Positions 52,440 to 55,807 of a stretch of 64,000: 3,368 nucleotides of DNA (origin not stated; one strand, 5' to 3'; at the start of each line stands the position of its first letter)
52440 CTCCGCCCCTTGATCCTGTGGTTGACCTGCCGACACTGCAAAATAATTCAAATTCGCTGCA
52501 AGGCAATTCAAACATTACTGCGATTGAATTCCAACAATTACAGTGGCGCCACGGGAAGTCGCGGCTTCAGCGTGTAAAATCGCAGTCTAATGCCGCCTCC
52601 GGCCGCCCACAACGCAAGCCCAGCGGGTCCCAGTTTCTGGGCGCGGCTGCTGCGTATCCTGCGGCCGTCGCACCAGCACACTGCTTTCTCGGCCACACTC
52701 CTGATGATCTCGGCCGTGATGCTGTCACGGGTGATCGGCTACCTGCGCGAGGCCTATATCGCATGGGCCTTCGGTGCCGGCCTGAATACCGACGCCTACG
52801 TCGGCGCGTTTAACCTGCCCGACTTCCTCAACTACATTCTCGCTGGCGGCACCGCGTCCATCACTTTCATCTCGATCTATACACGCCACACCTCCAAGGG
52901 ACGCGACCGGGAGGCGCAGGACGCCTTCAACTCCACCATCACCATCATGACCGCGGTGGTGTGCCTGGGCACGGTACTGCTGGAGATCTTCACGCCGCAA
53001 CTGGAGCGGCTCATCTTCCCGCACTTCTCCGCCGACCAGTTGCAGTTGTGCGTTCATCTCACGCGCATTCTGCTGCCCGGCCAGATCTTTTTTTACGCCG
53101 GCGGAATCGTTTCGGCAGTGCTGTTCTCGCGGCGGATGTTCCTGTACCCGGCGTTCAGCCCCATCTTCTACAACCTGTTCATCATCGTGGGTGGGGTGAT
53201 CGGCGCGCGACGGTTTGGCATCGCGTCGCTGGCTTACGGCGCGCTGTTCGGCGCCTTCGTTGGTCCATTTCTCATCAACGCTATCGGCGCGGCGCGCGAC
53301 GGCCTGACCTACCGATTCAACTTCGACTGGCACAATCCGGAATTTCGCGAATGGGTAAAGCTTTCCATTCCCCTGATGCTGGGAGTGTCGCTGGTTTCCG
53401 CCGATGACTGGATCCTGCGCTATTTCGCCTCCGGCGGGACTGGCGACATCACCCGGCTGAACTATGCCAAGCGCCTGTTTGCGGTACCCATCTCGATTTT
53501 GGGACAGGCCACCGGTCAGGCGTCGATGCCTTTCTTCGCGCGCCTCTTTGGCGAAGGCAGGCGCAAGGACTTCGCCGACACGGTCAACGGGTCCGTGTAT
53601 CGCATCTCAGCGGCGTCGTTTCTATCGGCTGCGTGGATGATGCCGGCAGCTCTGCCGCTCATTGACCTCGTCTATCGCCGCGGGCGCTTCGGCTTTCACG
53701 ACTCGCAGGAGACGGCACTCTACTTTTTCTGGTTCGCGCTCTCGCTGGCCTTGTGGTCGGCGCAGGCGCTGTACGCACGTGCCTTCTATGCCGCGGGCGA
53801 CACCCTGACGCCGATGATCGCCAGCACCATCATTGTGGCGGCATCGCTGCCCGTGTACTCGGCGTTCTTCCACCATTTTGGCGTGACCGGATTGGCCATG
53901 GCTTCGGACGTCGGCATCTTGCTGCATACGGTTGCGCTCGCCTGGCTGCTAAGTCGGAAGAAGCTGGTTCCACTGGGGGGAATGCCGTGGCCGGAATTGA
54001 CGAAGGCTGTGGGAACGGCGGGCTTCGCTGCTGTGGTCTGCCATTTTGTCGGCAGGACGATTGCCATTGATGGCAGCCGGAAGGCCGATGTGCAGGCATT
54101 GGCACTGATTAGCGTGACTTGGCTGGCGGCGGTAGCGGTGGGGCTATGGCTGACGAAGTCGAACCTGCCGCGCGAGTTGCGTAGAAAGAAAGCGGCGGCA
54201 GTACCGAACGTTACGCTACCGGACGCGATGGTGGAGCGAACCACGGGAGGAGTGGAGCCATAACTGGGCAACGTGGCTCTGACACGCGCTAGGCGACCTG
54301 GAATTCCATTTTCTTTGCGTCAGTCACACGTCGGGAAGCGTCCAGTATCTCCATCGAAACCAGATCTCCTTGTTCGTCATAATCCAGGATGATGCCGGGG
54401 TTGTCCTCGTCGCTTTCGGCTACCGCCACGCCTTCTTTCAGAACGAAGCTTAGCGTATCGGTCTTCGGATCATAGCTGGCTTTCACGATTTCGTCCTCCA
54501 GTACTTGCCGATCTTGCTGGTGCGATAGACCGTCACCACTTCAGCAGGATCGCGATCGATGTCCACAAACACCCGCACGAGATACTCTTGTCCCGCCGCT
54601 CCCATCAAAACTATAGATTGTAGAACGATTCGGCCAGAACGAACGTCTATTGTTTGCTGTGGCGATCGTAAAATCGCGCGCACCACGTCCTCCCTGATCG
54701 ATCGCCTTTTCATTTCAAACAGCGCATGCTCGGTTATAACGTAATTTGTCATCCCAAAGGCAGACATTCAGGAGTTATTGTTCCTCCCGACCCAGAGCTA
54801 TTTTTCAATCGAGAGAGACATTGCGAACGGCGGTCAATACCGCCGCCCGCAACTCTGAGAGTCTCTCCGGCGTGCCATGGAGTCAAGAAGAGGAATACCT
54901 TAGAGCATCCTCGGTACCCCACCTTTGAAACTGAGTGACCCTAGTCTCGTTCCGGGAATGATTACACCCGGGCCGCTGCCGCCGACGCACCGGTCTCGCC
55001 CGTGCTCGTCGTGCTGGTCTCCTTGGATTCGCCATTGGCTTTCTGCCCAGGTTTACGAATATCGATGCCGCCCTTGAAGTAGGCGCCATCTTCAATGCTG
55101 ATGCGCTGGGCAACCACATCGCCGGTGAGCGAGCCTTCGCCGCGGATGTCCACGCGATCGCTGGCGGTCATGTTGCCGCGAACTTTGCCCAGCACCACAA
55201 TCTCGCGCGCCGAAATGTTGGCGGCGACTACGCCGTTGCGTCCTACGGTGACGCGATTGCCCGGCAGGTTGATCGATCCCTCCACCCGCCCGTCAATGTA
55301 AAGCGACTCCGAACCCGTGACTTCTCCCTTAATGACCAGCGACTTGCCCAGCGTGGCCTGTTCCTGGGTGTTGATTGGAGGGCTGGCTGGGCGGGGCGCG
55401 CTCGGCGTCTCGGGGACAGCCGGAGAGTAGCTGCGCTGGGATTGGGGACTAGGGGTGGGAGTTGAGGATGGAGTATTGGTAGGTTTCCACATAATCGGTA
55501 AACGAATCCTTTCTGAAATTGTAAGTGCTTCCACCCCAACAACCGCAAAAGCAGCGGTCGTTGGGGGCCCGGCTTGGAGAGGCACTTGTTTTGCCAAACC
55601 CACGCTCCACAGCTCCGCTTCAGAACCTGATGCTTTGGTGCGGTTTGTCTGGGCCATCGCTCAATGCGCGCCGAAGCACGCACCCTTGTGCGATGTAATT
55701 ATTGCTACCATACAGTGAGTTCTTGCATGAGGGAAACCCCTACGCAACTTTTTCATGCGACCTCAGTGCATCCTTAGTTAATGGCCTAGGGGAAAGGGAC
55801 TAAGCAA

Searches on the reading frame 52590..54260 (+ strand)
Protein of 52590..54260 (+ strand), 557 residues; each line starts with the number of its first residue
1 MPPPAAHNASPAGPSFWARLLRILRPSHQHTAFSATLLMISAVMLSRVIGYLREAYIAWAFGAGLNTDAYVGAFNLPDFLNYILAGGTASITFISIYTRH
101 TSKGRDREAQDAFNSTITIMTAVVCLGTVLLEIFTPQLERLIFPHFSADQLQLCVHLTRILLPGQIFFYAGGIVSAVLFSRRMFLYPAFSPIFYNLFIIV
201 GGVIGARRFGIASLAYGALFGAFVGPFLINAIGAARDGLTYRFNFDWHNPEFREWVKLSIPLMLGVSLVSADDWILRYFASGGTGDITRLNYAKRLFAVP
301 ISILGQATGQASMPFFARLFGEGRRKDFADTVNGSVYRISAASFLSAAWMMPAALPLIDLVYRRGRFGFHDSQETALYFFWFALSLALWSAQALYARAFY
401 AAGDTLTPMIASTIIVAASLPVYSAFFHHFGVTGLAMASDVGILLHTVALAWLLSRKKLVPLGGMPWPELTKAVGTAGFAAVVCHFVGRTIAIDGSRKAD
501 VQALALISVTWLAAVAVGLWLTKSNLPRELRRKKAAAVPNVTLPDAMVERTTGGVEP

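Call 18: search_protein_families(library=pfam, proteins=[window:52590-54260:+], max_evalue=0.001)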
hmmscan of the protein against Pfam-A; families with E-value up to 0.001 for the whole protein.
window:52590-54260:+ (557 aa): 1 family
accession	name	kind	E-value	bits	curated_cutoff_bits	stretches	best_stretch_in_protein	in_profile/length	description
PF03023.19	MurJ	-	4.4e-69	233.7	27.4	1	57-486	1-431/451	Lipid II flippase MurJ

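Call 55: find_homologous_proteins(query=window:52590-54260:+, max_evalue=1e-50)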
Query window:52590-54260:+ (557 aa): 4989 proteins with E <= 1e-50 among 8000 candidates; the best 120 are listed.
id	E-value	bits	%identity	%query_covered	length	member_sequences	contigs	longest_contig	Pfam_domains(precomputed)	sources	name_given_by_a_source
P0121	0.0e+0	1202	96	100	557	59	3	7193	PF03023.20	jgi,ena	jgi:putative peptidoglycan lipid II flippase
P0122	0.0e+0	1200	96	100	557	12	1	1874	PF03023.20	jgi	jgi:putative peptidoglycan lipid II flippase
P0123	0.0e+0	1183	95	100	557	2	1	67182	PF03023.20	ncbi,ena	-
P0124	0.0e+0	1169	94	100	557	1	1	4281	PF03023.20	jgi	jgi:putative peptidoglycan lipid II flippase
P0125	0.0e+0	1166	94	100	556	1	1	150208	PF03023.20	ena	-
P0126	0.0e+0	1163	94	100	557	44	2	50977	PF03023.20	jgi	jgi:putative peptidoglycan lipid II flippase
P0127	0.0e+0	1163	93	100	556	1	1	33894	PF03023.20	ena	-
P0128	0.0e+0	1159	93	100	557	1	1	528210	PF03023.20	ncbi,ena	-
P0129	0.0e+0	1158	94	97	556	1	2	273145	PF03023.20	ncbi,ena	-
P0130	0.0e+0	1157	93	100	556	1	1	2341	PF03023.20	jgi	jgi:putative peptidoglycan lipid II flippase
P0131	0.0e+0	1156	93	100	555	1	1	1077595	PF03023.20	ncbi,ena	-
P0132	0.0e+0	1123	90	100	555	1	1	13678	PF03023.20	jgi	jgi:putative peptidoglycan lipid II flippase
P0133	0.0e+0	1123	93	97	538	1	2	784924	PF03023.20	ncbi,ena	-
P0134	0.0e+0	1115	96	93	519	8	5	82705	PF03023.20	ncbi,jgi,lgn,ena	-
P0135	0.0e+0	1076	92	93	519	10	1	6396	PF03023.20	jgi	-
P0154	0.0e+0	1023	82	100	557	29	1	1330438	PF03023.20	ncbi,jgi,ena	jgi:putative peptidoglycan lipid II flippase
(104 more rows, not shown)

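Call 56: find_encoding_contigs(protein=P0123, flank=10000, max_places=1)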
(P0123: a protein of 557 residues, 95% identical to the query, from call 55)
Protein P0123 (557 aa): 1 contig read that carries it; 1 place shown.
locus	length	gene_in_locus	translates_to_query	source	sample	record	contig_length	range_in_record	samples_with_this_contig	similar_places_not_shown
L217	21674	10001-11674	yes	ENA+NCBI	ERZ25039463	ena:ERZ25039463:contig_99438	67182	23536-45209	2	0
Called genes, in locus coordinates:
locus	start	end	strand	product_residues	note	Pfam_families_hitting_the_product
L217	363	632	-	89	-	-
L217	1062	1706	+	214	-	PF00005:ABC_tran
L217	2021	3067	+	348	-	-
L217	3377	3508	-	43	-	-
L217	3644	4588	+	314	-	PF09925:DUF2157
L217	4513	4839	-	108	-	-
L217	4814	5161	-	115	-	-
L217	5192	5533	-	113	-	-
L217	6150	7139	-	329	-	PF14319:Zn_Tnp_IS91, PF04986:Y2_Tnp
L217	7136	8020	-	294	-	PF13495:Phage_int_SAM_4, PF00589:Phage_integrase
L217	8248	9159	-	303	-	PF00394:Cu-oxidase, PF07731:Cu-oxidase_2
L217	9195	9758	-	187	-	PF07732:Cu-oxidase_3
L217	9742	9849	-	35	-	-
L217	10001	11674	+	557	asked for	PF03023:MurJ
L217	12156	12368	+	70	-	-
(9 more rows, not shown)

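Call 57: find_encoding_contigs(protein=P0128, flank=10000, max_places=1)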
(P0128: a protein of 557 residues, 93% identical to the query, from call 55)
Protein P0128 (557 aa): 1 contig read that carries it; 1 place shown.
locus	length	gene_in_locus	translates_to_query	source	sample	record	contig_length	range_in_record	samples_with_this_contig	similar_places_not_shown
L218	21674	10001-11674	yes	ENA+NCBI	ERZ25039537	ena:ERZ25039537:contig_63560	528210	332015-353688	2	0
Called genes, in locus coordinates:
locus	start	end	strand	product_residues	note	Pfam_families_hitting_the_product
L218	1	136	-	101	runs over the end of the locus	PF02604:PhdYeFM_antitox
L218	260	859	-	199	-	PF00551:Formyl_trans_N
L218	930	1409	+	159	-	-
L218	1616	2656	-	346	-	-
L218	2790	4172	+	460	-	PF00092:VWA (faint)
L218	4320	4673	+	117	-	PF03551:PadR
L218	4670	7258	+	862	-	PF12704:MacB_PCD, PF02687:FtsX, PF12704:MacB_PCD, PF02687:FtsX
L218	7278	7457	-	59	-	-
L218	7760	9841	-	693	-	PF12146:Hydrolase_4 (faint), PF00326:Peptidase_S9 (faint), PF02230:Abhydrolase_2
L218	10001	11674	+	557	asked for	PF03023:MurJ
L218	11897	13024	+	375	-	-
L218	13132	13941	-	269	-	PF04326:SLFN_AlbA_2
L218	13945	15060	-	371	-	PF00355:Rieske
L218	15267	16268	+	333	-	PF09752:ABHD18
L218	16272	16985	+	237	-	-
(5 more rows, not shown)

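Call 58: find_encoding_contigs(protein=P0131, flank=10000, max_places=1)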
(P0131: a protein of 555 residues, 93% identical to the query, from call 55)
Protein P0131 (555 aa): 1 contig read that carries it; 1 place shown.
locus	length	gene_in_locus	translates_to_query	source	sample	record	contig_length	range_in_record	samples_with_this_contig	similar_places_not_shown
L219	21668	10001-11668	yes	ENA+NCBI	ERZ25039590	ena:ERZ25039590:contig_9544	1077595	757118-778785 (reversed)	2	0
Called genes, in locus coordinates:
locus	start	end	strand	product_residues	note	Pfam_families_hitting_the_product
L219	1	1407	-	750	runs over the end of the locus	PF00009:GTP_EFTU, PF03144:GTP_EFTU_D2, PF22042:EF-G_D2, PF16658:RF3_C (weak), PF14492:EFG_III, PF03764:EFG_IV, PF00679:EFG_C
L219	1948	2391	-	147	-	PF14279:HNH_5 (faint), PF01844:HNH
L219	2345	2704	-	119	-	-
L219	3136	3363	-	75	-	-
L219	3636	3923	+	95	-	-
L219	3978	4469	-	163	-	-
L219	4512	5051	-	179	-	PF00072:Response_reg (weak)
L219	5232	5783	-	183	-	PF00719:Pyrophosphatase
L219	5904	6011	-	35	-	-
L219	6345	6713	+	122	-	PF00903:Glyoxalase (weak)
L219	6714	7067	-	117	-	-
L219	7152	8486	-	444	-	PF01546:Peptidase_M20, PF07687:M20_dimer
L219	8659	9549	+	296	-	PF12710:HAD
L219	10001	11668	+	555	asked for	PF03023:MurJ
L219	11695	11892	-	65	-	PF10049:DUF2283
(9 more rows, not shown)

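Call 59: find_encoding_contigs(protein=P0154, flank=10000, max_places=1)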
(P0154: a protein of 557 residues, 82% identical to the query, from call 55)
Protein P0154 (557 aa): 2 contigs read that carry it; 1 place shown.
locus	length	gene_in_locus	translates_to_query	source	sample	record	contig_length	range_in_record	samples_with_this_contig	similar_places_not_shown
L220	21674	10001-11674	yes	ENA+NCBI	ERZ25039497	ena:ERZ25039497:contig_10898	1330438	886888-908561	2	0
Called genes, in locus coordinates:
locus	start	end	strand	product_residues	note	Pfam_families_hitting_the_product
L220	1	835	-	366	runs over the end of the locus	PF21760:SecD_1st, PF22599:SecDF_P1_head, PF00873:ACR_tran, PF03176:MMPL (weak), PF02355:SecD_SecF_C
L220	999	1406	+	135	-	-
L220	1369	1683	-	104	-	PF02699:YajC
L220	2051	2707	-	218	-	PF01702:TGT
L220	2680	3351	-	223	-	PF01702:TGT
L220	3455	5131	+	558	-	PF13676:TIR_2, PF03793:PASTA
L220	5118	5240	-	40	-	-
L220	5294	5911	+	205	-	-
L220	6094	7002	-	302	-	PF03070:TENA_THI-4, PF14518:Haem_oxygenas_2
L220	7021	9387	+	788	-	PF01134:GIDA, PF21680:GIDA_C_1st (weak), PF13932:SAM_GIDA_C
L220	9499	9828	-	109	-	PF12836:HHH_3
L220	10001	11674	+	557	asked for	PF03023:MurJ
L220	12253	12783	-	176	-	PF04519:Bactofilin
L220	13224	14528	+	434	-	-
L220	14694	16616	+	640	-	PF08206:OB_RNB, PF17876:CSD2, PF00773:RNB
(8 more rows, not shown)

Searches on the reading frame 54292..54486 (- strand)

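Call 18: search_protein_families(library=pfam, proteins=[window:54292-54486:-], max_evalue=0.001)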
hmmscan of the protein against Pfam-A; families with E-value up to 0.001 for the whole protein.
window:54292-54486:- (65 aa): 1 family
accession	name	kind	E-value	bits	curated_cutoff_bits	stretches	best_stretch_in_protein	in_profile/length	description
PF10049.14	DUF2283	-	1.2e-15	57.8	23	1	2-51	1-49/49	Protein of unknown function (DUF2283)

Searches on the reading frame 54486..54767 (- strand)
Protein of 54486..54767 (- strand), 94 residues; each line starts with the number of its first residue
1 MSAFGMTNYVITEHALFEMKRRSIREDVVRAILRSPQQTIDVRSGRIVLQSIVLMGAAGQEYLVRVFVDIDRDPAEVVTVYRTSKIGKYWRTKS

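Call 18: search_protein_families(library=pfam, proteins=[window:54486-54767:-], max_evalue=0.001)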
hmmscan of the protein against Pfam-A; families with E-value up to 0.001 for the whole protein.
window:54486-54767:- (94 aa): 1 family
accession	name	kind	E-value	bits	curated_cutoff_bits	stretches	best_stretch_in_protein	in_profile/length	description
PF14076.12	DUF4258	-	2.2e-08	34.7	25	1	11-82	1-71/71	Domain of unknown function (DUF4258)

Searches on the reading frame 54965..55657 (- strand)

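Call 18: search_protein_families(library=pfam, proteins=[window:54965-55657:-], max_evalue=0.001)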
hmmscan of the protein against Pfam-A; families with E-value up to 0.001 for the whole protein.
window:54965-55657:- (231 aa): 1 family
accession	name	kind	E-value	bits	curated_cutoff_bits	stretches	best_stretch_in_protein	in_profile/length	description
PF04519.19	Bactofilin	-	1.4e-23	83.4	27.9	1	102-197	2-96/98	Polymer-forming cytoskeletal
